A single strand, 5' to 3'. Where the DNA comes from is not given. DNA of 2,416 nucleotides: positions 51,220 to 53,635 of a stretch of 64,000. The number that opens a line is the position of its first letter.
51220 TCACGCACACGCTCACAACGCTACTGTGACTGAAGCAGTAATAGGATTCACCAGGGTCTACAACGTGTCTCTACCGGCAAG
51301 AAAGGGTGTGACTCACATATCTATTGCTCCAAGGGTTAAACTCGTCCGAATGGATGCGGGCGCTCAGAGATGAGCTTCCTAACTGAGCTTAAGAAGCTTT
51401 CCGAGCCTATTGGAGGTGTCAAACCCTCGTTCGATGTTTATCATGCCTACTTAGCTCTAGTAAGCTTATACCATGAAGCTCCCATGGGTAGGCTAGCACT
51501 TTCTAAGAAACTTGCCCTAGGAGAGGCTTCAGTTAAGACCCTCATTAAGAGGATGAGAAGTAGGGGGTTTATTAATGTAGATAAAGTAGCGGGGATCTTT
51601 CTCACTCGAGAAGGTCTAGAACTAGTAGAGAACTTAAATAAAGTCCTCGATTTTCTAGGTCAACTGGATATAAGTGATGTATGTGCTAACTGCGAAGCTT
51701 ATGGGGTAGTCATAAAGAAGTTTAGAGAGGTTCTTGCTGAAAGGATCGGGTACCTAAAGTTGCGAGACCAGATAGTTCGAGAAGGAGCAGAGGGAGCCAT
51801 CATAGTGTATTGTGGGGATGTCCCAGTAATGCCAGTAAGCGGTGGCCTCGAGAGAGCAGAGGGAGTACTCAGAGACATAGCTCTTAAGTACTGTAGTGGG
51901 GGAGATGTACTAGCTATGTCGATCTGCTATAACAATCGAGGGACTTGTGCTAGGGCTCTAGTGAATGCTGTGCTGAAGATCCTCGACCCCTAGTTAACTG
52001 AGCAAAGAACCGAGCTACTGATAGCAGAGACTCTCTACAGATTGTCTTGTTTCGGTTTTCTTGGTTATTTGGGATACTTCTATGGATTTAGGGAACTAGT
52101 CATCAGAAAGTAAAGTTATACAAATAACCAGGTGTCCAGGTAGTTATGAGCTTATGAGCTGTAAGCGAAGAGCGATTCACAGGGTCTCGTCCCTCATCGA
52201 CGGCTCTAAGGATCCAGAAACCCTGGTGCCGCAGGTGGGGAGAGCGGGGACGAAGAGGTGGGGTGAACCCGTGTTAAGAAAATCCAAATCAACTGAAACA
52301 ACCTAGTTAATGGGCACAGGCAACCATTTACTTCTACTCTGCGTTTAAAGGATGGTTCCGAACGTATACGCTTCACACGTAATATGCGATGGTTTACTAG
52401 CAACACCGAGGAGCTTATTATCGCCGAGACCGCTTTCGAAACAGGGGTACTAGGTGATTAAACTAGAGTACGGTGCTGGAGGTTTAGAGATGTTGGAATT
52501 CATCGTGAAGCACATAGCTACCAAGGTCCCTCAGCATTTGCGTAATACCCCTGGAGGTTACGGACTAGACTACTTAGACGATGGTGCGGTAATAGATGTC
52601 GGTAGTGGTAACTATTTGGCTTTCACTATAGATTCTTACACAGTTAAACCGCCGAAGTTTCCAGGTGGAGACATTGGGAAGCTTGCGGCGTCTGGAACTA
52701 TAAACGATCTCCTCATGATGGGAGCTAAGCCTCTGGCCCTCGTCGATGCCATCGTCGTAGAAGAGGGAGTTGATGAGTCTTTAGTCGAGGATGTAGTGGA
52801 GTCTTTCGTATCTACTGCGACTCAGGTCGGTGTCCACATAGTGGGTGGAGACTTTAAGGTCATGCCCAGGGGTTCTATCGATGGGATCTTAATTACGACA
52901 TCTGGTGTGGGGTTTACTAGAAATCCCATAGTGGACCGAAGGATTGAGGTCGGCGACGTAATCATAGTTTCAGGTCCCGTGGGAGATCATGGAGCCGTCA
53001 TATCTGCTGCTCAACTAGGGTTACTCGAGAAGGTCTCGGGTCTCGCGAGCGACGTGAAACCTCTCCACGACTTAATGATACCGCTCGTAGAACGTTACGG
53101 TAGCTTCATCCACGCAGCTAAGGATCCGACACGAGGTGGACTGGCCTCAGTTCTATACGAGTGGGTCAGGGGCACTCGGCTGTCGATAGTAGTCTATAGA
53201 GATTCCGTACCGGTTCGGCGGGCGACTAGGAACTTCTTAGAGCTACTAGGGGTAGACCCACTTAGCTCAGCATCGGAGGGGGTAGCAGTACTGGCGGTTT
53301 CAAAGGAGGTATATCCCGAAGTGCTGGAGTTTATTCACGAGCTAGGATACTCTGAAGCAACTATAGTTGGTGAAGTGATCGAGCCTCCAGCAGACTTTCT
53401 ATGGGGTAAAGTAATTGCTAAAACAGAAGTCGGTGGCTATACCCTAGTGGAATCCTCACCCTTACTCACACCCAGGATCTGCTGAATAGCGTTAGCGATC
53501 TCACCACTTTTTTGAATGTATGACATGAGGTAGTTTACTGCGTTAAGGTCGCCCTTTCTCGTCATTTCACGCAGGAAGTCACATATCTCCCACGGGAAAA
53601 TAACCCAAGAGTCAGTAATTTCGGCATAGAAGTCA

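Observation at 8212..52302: Dispersed, ORF-free intergenic element family (at least 8 copies in 64 kb) with conserved termini; possible RNA-encoding right-end module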

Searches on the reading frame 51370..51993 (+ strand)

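Call 14: search_protein_families(library=pfam, proteins=[window:51370-51993:+])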
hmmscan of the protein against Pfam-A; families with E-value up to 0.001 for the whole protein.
window:51370-51993:+ (207 aa): 3 families
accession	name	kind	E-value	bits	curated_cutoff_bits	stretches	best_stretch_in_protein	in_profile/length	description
PF21715.3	CggR_N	-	6.7e-08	32.6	30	1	27-92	6-70/71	CggR N-terminal DNA binding domain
PF22167.2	PH0730-like_N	-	1.9e-07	31.5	30.2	1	36-83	13-59/60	PH0730-like, N-terminal domain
PF14544.11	DUF4443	-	6.5e-05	23.3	27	1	111-203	6-98/100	Domain of unknown function (DUF4443)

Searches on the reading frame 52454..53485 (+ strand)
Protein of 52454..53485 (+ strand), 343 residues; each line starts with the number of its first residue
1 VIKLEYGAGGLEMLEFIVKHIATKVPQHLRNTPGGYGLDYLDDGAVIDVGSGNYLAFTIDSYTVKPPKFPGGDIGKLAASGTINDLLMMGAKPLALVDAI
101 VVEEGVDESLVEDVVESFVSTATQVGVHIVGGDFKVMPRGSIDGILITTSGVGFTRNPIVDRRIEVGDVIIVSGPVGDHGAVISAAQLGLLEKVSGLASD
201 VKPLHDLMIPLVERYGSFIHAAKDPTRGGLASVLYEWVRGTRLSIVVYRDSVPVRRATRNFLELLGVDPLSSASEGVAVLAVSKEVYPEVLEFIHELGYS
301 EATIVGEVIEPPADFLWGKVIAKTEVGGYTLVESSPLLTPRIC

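Call 14: search_protein_families(library=pfam, proteins=[window:52454-53485:+])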
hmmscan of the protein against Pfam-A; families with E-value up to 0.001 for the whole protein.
window:52454-53485:+ (343 aa): 2 families
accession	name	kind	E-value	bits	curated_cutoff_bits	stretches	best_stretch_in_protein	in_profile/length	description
PF00586.29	AIRS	-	3.3e-22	79.5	24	1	42-154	2-111/112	AIR synthase related protein, N-terminal domain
PF02769.27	AIRS_C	-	3.5e-21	76.4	23.1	1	165-313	1-150/156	AIR synthase related protein, C-terminal domain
